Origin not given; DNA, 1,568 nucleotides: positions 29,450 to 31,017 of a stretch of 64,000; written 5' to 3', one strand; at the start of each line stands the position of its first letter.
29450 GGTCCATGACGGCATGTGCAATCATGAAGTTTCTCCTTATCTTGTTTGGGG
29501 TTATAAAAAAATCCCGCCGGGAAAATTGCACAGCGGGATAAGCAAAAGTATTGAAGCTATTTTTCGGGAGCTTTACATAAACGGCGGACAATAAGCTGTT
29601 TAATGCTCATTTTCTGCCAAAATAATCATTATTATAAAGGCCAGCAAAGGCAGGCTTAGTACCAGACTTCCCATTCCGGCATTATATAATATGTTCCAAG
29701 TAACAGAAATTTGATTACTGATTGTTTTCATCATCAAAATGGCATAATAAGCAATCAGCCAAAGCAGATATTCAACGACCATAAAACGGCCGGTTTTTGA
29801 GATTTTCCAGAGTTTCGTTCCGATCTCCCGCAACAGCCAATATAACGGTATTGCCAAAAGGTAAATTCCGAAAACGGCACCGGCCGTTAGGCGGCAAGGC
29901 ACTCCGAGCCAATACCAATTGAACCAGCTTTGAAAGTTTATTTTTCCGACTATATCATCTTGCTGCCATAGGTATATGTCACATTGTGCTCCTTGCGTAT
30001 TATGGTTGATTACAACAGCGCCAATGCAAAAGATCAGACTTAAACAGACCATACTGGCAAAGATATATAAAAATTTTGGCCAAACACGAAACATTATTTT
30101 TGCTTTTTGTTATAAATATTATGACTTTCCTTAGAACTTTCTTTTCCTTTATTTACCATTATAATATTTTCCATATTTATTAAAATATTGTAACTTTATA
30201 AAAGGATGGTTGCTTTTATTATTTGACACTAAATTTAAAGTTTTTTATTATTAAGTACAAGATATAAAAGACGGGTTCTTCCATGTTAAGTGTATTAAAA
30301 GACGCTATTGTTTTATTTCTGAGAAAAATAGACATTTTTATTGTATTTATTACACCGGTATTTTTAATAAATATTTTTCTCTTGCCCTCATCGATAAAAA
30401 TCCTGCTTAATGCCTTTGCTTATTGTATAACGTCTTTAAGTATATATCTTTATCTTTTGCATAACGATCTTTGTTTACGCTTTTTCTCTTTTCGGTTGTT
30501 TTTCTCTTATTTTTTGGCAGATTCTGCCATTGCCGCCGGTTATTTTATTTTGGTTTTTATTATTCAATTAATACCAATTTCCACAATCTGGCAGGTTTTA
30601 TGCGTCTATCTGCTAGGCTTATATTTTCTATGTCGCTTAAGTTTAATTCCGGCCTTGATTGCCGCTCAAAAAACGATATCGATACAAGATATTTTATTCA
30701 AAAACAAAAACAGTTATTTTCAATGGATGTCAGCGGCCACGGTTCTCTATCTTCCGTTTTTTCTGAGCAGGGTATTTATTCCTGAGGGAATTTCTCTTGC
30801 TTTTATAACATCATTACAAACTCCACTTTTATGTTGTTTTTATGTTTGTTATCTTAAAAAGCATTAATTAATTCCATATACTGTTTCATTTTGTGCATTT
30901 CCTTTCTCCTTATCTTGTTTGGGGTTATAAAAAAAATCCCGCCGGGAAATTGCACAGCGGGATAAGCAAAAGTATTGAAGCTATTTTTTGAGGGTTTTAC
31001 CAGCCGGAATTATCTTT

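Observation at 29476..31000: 1.3 kb two-gene membrane-protein moron inserted between terL and a GroES-like gene, flanked by ~95 bp direct repeats that copy the local terminator+RBS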

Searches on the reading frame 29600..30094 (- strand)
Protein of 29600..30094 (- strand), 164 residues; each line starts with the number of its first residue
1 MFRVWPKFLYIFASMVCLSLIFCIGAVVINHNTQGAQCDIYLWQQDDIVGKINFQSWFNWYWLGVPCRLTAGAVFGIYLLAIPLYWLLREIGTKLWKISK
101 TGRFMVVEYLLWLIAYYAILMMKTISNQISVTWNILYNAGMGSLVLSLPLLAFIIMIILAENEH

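Call 10: search_protein_families(library=pfam, proteins=[window:29600-30094:-], max_evalue=0.01)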
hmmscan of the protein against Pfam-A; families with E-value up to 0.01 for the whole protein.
window:29600-30094:- (164 aa): 0 families

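Call 11: search_protein_families(library=phrogs, proteins=[window:29600-30094:-], max_evalue=0.01)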
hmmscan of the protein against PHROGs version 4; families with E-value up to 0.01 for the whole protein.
window:29600-30094:- (164 aa): 0 families

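Call 38: find_homologous_proteins(query=window:29600-30094:-, max_evalue=0.001)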
Query window:29600-30094:- (164 aa): 5 proteins with E <= 0.001 among 34 candidates.
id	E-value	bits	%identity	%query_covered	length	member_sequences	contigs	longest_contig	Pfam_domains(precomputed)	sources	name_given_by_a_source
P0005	3.0e-102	358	98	100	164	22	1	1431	-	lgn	-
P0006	3.3e-96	338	92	100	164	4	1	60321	-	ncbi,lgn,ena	-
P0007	4.5e-96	338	91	100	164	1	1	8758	-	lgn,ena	-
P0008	1.0e-70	255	68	100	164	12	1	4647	-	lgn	-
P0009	6.5e-64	233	59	100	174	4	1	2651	-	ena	-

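Call 40: find_encoding_contigs(protein=P0008, flank=6000, max_places=3)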
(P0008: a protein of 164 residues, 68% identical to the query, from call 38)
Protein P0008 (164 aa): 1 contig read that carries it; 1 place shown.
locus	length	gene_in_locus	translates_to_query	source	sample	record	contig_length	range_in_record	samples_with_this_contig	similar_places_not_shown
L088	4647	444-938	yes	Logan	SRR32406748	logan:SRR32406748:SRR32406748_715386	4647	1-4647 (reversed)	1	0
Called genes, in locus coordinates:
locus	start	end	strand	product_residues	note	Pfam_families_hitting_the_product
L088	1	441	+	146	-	?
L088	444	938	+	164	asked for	-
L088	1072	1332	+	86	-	PF00166:Cpn10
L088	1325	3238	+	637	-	-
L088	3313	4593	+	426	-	-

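Call 41: find_encoding_contigs(protein=P0009, flank=6000, max_places=3)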
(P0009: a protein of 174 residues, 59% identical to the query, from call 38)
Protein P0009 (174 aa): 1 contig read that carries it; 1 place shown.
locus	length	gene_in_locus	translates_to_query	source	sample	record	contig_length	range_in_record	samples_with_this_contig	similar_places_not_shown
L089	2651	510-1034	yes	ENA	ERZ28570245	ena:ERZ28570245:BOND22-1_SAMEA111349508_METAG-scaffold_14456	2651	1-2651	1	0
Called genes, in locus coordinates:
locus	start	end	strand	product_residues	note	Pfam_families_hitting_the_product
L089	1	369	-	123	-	?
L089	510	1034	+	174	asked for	-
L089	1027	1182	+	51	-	-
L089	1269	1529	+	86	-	PF00166:Cpn10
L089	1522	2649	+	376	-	?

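Call 42: find_encoding_contigs(protein=P0007, flank=6000, max_places=3)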
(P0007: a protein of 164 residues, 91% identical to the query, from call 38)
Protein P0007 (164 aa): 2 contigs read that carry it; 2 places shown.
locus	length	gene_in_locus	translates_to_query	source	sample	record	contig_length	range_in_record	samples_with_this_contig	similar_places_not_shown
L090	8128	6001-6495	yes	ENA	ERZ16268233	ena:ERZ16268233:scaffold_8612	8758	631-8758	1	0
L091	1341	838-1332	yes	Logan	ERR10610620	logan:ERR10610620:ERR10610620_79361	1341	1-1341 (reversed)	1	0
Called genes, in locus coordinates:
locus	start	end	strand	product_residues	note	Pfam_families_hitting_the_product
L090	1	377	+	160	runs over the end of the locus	PF20057:DUF6456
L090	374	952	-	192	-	PF13302:Acetyltransf_3, PF00583:Acetyltransf_1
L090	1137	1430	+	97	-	-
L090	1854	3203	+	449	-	PF04466:Terminase_3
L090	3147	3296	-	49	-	-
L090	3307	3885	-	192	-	-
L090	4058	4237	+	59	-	-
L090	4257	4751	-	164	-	-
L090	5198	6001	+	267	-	PF01464:SLT (faint)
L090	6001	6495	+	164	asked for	-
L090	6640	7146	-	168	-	-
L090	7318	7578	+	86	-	PF00166:Cpn10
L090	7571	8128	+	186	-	?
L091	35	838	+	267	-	PF01464:SLT (faint)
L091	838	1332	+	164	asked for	-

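Call 62: search_protein_families(library=padloc, proteins=[window:29600-30094:-], max_evalue=0.01)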
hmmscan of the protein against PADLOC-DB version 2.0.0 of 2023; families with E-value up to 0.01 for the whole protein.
window:29600-30094:- (164 aa): 0 families

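Call 63: search_protein_families(library=ncbifam, proteins=[window:29600-30094:-], max_evalue=0.01)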
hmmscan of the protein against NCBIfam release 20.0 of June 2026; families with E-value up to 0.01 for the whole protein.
window:29600-30094:- (164 aa): 0 families

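Call 67: predict_structure(alignment_id=A5)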
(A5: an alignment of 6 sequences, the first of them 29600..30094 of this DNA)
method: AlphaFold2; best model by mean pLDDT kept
length: 164 residues; sequences in the alignment: 6
mean_pLDDT: 50.1   pTM: 0.41
mean pLDDT of the five models: 50.1, 48.7, 46.5, 45.5, 45.3
residues with pLDDT >= 90: 0; 70-90: 0; 50-70: 92; < 50: 72
segments of 3 or more residues with pLDDT < 50: 28-45, 47-76, 128-131, 133-142, 159-164
pLDDT, mean of each block of 10 residues (from residue 1): 55 59 53 39 34 35 36 47 59 56 60 65 56 47 52 52 38
secondary structure, 60 per line:
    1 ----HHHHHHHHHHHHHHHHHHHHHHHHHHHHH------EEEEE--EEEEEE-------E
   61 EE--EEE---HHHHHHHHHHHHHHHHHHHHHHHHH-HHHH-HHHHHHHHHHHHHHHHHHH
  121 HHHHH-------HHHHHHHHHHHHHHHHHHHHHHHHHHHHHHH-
elements in order: H5-33 E40-44 E47-52 E60-62 E65-67 H71-95 H97-100 H102-125 H133-163

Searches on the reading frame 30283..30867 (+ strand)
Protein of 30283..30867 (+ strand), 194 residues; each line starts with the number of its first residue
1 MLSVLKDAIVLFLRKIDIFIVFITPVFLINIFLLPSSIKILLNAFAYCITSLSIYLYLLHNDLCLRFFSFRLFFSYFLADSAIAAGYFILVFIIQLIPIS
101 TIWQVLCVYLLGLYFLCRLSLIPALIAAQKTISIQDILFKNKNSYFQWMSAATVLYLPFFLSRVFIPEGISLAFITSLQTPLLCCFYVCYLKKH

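Call 10: search_protein_families(library=pfam, proteins=[window:30283-30867:+], max_evalue=0.01)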
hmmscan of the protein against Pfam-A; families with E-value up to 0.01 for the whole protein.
window:30283-30867:+ (194 aa): 0 families

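Call 11: search_protein_families(library=phrogs, proteins=[window:30283-30867:+], max_evalue=0.01)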
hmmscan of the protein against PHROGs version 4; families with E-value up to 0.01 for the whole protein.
window:30283-30867:+ (194 aa): 0 families

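Call 37: find_homologous_proteins(query=window:30283-30867:+, max_evalue=0.001)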
Query window:30283-30867:+ (194 aa): 4 proteins with E <= 0.001 among 296 candidates.
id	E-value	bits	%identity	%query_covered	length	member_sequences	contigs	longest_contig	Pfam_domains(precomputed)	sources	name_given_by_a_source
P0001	3.7e-108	378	97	100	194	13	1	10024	-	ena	-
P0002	4.6e-80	286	74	100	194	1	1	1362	-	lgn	-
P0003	1.6e-68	248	73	88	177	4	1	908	-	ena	-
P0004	3.3e-21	94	69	35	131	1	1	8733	-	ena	-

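Call 39: find_encoding_contigs(protein=P0004, flank=6000, max_places=3)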
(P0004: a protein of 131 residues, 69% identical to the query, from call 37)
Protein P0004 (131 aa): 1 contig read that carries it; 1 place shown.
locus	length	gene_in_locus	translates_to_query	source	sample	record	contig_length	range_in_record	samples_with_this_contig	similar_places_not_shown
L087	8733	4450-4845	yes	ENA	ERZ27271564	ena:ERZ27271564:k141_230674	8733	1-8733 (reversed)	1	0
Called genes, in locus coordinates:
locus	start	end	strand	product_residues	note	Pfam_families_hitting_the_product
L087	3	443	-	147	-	?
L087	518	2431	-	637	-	-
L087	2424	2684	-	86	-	PF00166:Cpn10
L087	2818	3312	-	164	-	-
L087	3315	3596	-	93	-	-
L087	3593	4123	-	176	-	-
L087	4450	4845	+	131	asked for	-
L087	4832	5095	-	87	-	-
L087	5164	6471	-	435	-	PF04466:Terminase_3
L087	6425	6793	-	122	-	-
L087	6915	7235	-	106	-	-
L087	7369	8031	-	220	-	-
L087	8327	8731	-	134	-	?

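Call 62: search_protein_families(library=padloc, proteins=[window:30283-30867:+], max_evalue=0.01)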
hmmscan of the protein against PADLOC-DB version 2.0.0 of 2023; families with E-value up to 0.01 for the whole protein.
window:30283-30867:+ (194 aa): 0 families

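Call 63: search_protein_families(library=ncbifam, proteins=[window:30283-30867:+], max_evalue=0.01)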
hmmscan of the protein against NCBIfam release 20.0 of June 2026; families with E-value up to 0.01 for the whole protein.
window:30283-30867:+ (194 aa): 0 families

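Call 68: predict_structure(alignment_id=A6)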
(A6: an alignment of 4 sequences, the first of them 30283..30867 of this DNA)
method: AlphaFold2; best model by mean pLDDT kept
length: 194 residues; sequences in the alignment: 4
mean_pLDDT: 45.2   pTM: 0.31
mean pLDDT of the five models: 45.2, 43.9, 43.6, 41.9, 40.4
residues with pLDDT >= 90: 0; 70-90: 0; 50-70: 60; < 50: 134
segments of 3 or more residues with pLDDT < 50: 1-24, 56-75, 117-194
pLDDT, mean of each block of 10 residues (from residue 1): 31 38 49 55 51 48 45 48 51 55 52 49 43 40 40 42 41 44 40 32
secondary structure, 60 per line:
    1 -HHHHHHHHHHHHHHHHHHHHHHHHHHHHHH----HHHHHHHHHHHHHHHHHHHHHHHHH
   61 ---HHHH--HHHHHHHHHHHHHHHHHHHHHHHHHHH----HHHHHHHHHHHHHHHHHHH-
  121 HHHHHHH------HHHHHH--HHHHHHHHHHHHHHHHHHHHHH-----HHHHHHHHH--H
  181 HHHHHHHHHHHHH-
elements in order: H2-31 H36-60 H64-67 H70-96 H101-119 H121-127 H134-139 H142-163 H169-177 H180-193

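Call 73: find_encoding_contigs(protein=P0002, flank=5000, max_places=3)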
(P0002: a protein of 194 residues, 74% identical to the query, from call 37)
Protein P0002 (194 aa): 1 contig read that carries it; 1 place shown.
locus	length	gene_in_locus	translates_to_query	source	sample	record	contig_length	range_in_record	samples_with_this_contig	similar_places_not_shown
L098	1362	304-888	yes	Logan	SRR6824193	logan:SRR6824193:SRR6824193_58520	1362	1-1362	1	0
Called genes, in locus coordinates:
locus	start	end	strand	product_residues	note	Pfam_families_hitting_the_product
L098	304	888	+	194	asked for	-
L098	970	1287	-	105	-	-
